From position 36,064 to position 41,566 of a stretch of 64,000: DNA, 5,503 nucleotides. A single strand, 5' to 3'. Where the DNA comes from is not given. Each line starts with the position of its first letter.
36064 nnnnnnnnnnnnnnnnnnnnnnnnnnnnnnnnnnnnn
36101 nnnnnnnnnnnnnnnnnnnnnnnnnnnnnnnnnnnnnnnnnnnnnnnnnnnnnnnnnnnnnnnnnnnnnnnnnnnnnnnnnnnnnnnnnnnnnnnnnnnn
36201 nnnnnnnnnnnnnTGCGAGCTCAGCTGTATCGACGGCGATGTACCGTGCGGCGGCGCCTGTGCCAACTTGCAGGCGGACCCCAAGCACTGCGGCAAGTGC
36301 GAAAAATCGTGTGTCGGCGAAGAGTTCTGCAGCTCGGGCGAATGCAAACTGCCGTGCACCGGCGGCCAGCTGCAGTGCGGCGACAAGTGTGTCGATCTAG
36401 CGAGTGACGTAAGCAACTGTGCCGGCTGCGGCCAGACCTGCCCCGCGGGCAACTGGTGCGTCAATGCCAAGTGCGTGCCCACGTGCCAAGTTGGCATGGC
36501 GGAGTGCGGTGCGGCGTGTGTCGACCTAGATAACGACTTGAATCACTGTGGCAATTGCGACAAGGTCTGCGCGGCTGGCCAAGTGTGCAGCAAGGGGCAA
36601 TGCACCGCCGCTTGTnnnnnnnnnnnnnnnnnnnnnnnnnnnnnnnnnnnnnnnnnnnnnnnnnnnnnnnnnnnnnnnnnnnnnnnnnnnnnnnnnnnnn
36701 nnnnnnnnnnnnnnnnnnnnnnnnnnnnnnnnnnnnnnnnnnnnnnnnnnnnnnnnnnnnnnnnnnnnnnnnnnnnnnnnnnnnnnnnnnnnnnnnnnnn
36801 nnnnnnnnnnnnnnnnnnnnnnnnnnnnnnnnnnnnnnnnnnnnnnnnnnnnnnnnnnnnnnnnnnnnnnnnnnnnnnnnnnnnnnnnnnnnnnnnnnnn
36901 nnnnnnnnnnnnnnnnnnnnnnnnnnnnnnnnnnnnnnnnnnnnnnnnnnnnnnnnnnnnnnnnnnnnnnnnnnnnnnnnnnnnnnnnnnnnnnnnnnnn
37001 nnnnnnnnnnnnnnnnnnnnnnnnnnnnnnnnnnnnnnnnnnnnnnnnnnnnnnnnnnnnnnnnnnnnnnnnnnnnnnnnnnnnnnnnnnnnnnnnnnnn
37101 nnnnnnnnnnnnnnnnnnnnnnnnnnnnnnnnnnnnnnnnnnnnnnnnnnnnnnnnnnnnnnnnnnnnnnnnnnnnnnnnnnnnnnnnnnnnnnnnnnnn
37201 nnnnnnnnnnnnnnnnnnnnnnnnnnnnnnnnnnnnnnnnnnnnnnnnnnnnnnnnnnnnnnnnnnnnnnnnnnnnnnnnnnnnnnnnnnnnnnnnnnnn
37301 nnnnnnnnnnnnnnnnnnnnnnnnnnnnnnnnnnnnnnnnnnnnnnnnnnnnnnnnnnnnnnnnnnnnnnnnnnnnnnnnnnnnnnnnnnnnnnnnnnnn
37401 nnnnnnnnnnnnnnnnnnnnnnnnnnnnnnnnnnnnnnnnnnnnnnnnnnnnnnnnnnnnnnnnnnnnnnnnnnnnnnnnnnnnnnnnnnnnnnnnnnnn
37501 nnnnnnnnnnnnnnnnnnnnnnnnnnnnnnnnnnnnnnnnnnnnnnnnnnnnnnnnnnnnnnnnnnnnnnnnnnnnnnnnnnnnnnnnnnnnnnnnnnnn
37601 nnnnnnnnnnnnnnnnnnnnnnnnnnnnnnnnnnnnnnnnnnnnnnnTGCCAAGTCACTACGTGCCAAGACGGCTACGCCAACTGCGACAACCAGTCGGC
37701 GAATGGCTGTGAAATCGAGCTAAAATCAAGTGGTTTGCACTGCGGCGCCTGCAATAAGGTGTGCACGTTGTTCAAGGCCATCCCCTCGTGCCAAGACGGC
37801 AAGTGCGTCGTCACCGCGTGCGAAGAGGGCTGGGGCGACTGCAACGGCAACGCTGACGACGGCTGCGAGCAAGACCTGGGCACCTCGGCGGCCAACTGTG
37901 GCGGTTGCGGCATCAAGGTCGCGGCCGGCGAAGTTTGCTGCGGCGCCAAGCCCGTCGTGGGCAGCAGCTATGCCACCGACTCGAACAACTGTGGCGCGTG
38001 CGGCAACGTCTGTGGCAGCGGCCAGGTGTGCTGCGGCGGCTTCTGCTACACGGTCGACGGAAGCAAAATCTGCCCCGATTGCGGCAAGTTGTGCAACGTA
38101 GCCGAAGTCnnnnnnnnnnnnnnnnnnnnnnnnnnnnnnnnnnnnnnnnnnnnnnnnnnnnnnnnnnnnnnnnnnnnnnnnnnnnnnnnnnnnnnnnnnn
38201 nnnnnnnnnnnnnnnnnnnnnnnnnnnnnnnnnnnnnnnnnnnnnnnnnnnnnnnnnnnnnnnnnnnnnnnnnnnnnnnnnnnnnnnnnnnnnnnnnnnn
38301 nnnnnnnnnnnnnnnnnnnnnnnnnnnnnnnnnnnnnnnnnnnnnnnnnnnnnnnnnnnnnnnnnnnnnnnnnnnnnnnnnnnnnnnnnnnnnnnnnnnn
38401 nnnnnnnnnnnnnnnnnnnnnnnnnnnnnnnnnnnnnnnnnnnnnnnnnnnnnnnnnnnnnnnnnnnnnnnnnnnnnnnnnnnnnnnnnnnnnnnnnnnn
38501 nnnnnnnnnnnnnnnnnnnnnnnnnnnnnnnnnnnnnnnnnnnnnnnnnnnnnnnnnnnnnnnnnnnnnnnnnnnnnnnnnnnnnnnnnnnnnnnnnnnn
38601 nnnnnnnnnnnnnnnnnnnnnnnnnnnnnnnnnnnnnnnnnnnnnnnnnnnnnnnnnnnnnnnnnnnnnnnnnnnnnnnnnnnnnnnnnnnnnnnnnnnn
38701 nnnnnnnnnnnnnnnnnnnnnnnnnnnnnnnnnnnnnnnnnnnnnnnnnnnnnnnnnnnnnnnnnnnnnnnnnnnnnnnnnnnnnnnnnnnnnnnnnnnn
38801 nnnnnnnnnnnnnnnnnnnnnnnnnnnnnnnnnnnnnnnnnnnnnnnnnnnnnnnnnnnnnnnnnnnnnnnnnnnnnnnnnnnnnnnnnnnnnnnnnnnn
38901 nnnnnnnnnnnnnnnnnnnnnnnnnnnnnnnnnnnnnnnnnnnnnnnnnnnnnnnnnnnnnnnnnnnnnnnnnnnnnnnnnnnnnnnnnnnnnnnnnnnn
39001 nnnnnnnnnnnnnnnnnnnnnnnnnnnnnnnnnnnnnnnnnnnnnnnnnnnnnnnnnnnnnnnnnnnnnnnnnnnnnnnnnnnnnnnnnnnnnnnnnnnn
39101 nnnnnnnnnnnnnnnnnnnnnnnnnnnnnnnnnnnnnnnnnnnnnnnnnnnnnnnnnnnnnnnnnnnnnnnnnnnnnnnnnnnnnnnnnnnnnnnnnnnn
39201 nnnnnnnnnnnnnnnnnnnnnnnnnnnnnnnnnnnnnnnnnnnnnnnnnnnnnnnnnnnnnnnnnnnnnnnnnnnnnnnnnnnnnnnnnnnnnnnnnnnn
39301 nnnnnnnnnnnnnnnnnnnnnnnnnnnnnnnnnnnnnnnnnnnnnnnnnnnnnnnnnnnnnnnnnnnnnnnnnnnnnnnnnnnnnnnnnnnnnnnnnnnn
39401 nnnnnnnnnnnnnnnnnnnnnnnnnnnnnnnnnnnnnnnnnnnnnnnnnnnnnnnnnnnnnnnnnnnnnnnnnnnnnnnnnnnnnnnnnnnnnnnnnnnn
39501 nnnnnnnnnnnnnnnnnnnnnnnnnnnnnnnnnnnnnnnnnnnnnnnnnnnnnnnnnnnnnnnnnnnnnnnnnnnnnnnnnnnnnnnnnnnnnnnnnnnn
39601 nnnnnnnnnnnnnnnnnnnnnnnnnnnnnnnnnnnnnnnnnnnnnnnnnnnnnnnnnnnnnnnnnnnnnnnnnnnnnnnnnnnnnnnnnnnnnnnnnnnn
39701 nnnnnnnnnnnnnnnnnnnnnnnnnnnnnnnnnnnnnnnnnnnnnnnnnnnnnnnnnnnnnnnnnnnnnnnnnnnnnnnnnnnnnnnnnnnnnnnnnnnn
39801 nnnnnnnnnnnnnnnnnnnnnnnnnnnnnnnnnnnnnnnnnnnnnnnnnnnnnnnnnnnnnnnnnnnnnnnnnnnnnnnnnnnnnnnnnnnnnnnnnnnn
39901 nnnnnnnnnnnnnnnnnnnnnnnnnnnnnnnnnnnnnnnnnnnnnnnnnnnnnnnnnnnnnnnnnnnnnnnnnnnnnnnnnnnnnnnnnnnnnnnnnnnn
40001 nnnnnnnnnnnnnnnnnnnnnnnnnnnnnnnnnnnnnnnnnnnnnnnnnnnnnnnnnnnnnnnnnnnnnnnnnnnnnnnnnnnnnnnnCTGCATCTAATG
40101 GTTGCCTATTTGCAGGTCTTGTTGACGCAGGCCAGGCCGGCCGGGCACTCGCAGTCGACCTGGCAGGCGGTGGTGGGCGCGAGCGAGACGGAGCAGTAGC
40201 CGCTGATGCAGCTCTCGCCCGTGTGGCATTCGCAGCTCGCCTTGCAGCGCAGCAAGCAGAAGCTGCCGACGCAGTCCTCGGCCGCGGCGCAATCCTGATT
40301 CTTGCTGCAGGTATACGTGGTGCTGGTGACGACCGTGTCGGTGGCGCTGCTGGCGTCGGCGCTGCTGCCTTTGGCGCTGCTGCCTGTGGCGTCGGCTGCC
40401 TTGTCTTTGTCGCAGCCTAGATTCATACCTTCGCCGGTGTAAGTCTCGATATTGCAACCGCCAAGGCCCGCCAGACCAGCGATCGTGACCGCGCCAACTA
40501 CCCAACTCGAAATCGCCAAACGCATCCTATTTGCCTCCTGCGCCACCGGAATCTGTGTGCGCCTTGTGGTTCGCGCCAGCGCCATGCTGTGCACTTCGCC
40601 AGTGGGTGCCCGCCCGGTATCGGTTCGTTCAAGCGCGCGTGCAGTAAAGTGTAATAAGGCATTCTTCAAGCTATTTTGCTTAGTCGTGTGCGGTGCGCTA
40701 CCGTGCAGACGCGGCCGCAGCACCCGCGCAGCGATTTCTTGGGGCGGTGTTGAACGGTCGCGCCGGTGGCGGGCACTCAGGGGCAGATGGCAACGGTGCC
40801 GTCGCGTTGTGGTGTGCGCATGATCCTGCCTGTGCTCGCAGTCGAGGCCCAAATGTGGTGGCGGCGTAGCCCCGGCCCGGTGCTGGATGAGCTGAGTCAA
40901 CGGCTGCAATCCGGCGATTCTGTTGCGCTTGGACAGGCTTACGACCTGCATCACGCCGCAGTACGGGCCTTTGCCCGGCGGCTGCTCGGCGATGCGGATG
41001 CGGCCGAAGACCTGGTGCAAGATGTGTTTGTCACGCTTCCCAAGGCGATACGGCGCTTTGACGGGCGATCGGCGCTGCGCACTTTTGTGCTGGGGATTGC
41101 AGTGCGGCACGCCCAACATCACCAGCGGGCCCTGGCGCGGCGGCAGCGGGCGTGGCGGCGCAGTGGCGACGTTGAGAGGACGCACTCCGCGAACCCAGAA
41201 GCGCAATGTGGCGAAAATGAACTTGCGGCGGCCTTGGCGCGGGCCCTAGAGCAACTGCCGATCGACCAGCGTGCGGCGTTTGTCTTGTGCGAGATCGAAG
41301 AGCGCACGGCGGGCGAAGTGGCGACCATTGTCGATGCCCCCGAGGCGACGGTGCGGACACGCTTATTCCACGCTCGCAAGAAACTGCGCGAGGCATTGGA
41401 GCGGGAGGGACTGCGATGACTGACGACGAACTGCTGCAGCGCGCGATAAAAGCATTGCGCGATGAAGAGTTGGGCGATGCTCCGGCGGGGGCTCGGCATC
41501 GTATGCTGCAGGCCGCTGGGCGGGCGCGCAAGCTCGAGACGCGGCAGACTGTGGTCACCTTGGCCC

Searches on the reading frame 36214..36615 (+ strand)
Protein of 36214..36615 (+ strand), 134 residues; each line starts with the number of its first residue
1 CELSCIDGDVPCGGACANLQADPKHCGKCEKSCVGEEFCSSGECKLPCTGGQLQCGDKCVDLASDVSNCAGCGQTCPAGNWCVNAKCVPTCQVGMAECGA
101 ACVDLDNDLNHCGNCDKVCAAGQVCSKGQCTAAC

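Call 27: predict_structure(alignment_id=A1)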
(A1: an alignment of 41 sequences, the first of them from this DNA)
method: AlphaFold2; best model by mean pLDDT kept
length: 134 residues; sequences in the alignment: 41
mean_pLDDT: 91.0   pTM: 0.50
mean pLDDT of the five models: 91.0, 90.3, 88.3, 88.3, 86.7
residues with pLDDT >= 90: 86; 70-90: 48; 50-70: 0; < 50: 0
segments of 3 or more residues with pLDDT < 50: none
pLDDT, mean of each block of 10 residues (from residue 1): 90 93 94 92 90 87 92 90 87 83 93 96 96 87
secondary structure, 60 per line:
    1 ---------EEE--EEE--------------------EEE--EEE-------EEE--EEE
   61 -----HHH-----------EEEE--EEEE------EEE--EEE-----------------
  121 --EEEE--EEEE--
elements in order: E10-12 E15-17 E38-40 E43-45 E53-55 E58-60 E80-83 E86-89 E96-98 E101-103 E123-126 E129-132

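Call 30: fold_search(model_id=the predicted structure, library=pdb)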
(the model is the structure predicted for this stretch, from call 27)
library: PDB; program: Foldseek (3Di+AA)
matches with E <= 10: 114; with E <= 0.001: 0
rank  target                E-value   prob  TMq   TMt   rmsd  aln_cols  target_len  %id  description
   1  8yx9_K                4.2e-02  0.23  0.23  0.22  10.4       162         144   16  CD40 in complex with Dacetuzumab Fab (released 2024-05-08)
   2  9qaw_A                7.5e-02  0.13  0.19  0.02  15.1       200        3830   20  CryoEM structure of the human LRP2 receptor ectodomain in complex with LRPAP1 (released 2026-03-11)
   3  7p3i_A                1.5e-01  0.16  0.26  0.23   9.0       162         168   16  Crystal structure of human CD40/TNFRSF5 in complex with the anti-CD40 DARPin protein (released 2022-04-06)
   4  4yn0_A                1.8e-01  0.12  0.16  0.14  12.1       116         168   20  Crystal structure of APP E2 domain in complex with DR6 CRD domain (released 2015-04-15)
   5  8wa2_E                2.6e-01  0.15  0.27  0.05  12.5       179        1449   18  cryo-EM structure of native mastigonemes isolated from Chlamydomonas reinhardtii at 3.0 angstrom resolution (released 2024-04-10)
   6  5t2r_B                2.6e-01  0.08  0.17  0.20  11.4       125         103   19  Unliganded Human HVEM at 2.1A in P 21 21 21 (released 2018-10-24)
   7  7p3i_C                2.7e-01  0.11  0.23  0.21  10.2       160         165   16  Crystal structure of human CD40/TNFRSF5 in complex with the anti-CD40 DARPin protein (released 2022-04-06)
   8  3qo4                  2.7e-01  0.06  0.17  0.16  11.3       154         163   17  The Crystal Structure of Death Receptor 6 (released 2011-05-18)
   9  9i3v_A                3.1e-01  0.09  0.20  0.02  15.2       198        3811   20  Cryo-EM structure of the human LRP2 ectodomain (released 2026-02-04)
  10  3me2_R                3.3e-01  0.06  0.17  0.15  11.2       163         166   14  Crystal structure of mouse RANKL-RANK complex (released 2010-06-02)
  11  6a3w_C                3.8e-01  0.12  0.22  0.22  10.6       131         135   16  Complex structure of 4-1BB and utomilumab (released 2018-10-10)
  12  6pe8_U                3.8e-01  0.07  0.20  0.18  14.7       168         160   14  Crystal structure of CD40/ABBV-323 FAB complex (released 2019-08-14)
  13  9vqm_D                3.8e-01  0.06  0.19  0.05  12.0       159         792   13  Cryo-EM structure of Elapor1WT in tetrameric form (released 2025-07-23)
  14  9qaw_B                4.3e-01  0.08  0.21  0.02  15.1       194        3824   20  CryoEM structure of the human LRP2 receptor ectodomain in complex with LRPAP1 (released 2026-03-11)
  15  7kp7_E                4.3e-01  0.06  0.20  0.19  11.2       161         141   12  asymmetric mTNF-alpha hTNFR1 complex (released 2021-01-13)
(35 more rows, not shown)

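Call 74: search_protein_families(library=pfam, alignment_id=A1, max_evalue=0.01)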
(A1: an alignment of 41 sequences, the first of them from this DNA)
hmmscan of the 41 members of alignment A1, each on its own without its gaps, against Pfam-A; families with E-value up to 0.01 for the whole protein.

A. member 1, seq(134 aa): 1 family
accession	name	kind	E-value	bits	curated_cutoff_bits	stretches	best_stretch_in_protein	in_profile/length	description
PF04885.19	Stig1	-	4.3e-18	66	24.1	3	1-45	39-83/85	Stigma-specific STIG1-like protein family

B. families by the number of members that match (of 41 scanned): 2 families
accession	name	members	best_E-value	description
PF04885.19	Stig1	41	5e-25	Stigma-specific STIG1-like protein family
PF12800.12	Fer4_4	1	0.0097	4Fe-4S binding domain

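Call 75: search_protein_representatives(alignment_id=A1)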
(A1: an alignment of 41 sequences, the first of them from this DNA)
Query: 41 sequences, 134 profile positions. Proteins with E-value up to 0.001 (for the whole library): 21564; up to 1e-10: 12123; up to 1e-30: 3347. The best 150 are listed.
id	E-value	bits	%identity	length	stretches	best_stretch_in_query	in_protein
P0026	4.3e-245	816.6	-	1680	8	1-134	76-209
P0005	2.2e-243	811.0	-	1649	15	1-134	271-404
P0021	5.7e-230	767.6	-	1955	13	4-131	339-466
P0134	6.7e-227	757.7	-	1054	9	1-134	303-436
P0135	2.9e-214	716.8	-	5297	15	1-134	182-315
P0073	1.4e-208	698.4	-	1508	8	1-134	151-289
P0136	2.2e-203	681.6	-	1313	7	4-134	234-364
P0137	3.4e-198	664.7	-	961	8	1-132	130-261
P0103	2.0e-197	662.3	-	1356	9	4-133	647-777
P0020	3.4e-197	661.5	-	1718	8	1-134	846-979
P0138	1.0e-191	643.8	-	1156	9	1-131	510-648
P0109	1.2e-189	637.0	-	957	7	1-134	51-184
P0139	1.9e-183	617.0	-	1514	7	1-134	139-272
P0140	5.3e-182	612.3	-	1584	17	13-134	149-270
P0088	8.2e-181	608.5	-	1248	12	7-131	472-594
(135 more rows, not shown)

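Call 79: search_solved_structures(query=A1, max_evalue=10, show_alignments=3)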
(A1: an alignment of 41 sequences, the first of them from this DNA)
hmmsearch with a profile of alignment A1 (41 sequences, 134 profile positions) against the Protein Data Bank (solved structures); distinct sequences matched with E-value up to 10: 1.
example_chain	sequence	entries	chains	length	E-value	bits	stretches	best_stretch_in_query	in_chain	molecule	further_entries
2arp_F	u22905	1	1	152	1.8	11.8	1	22-131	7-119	Follistatin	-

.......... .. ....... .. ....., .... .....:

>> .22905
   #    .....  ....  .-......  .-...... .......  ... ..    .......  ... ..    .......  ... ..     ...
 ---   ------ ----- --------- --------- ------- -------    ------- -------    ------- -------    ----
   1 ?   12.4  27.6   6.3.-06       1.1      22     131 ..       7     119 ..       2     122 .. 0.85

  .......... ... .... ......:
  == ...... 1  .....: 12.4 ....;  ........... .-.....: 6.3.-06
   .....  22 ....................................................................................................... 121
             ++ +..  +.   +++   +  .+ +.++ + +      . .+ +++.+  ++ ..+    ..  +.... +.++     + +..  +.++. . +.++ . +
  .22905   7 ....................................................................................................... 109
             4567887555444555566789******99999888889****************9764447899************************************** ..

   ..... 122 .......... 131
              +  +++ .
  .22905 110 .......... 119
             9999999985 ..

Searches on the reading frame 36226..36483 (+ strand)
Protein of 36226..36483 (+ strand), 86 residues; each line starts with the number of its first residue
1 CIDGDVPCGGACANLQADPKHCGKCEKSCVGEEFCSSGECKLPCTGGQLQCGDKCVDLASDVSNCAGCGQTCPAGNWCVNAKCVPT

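Call 57: search_protein_families(library=pfam, proteins=[window:36226-36483:+], max_evalue=10)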
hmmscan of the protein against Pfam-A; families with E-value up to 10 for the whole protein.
seq(86 aa): 1 family
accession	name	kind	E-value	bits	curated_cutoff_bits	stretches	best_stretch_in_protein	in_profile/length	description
PF04885.19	Stig1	-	1.1e-11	45.5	24.1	2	4-41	46-83/85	Stigma-specific STIG1-like protein family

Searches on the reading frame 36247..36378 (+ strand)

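Call 57: search_protein_families(library=pfam, proteins=[window:36247-36378:+], max_evalue=10)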
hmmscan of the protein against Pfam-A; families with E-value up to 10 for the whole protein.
seq(44 aa): 1 family
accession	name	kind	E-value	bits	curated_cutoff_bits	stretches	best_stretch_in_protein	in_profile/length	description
PF04885.19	Stig1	-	7.8e-07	29.9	24.1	1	1-34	50-83/85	Stigma-specific STIG1-like protein family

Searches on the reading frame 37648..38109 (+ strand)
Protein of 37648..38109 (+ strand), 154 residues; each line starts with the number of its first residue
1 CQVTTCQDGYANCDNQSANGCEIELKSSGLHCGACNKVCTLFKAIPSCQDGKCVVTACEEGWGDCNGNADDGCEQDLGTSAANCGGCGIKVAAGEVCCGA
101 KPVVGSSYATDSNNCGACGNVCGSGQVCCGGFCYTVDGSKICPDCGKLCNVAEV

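Call 45: search_protein_families(library=pfam, proteins=[window:37648-38109:+], max_evalue=1)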
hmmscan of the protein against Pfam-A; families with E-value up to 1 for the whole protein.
seq(154 aa): 1 family
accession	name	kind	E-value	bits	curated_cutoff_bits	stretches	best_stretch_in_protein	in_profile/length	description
PF04885.19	Stig1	-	1.4e-07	32.3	24.1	2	76-133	28-82/85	Stigma-specific STIG1-like protein family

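Call 78: search_protein_families(library=ncbifam, proteins=[window:37648-38109:+], max_evalue=0.1)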
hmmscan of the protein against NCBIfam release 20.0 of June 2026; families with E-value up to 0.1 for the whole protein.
seq(154 aa): 1 family
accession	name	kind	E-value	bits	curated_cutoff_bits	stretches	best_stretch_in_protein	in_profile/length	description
NF041328.1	C_rich_MXAN6577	subfamily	3e-07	30.4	100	2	4-98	53-140/145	MXAN_6577-like cysteine-rich protein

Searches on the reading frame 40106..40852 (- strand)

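Call 23: search_protein_families(library=pfam, proteins=[window:40106-40852:-], max_evalue=0.01)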
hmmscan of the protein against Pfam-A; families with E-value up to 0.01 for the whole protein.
window:40106-40852:- (248 aa): 1 family
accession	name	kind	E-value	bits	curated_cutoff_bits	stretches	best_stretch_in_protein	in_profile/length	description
PF23416.1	DUF7107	-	0.0011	19.7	24.6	0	177-200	24-47/48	Domain of unknown function (DUF7107)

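Call 45: search_protein_families(library=pfam, proteins=[window:40106-40852:-], max_evalue=1)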
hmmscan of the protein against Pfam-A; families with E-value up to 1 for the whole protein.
window:40106-40852:- (248 aa): 1 family
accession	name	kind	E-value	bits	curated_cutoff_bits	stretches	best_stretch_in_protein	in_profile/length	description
PF23416.1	DUF7107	-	0.0011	19.7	24.6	1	177-200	24-47/48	Domain of unknown function (DUF7107)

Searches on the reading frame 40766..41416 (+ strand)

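Call 23: search_protein_families(library=pfam, proteins=[window:40766-41416:+], max_evalue=0.01)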
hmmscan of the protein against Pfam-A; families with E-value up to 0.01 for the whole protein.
window:40766-41416:+ (217 aa): 5 families
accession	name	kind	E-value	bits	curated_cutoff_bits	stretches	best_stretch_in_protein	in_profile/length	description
PF04542.20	Sigma70_r2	-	5.1e-15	55.5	24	1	59-125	2-70/71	Sigma-70 region 2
PF08281.18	Sigma70_r4_2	-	9.3e-15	54.5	25.7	1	156-207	3-54/54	Sigma-70, region 4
PF04545.22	Sigma70_r4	-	4.8e-08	32.8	24.1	1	160-209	1-50/50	Sigma-70, region 4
PF07638.17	Sigma70_ECF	-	2.8e-06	27.8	21.1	1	44-212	8-184/185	ECF sigma factor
PF22233.2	PhyR_sigma-like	-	0.0066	16.7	27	0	161-202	1-42/50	Response regulator PhyR, sigma-like domain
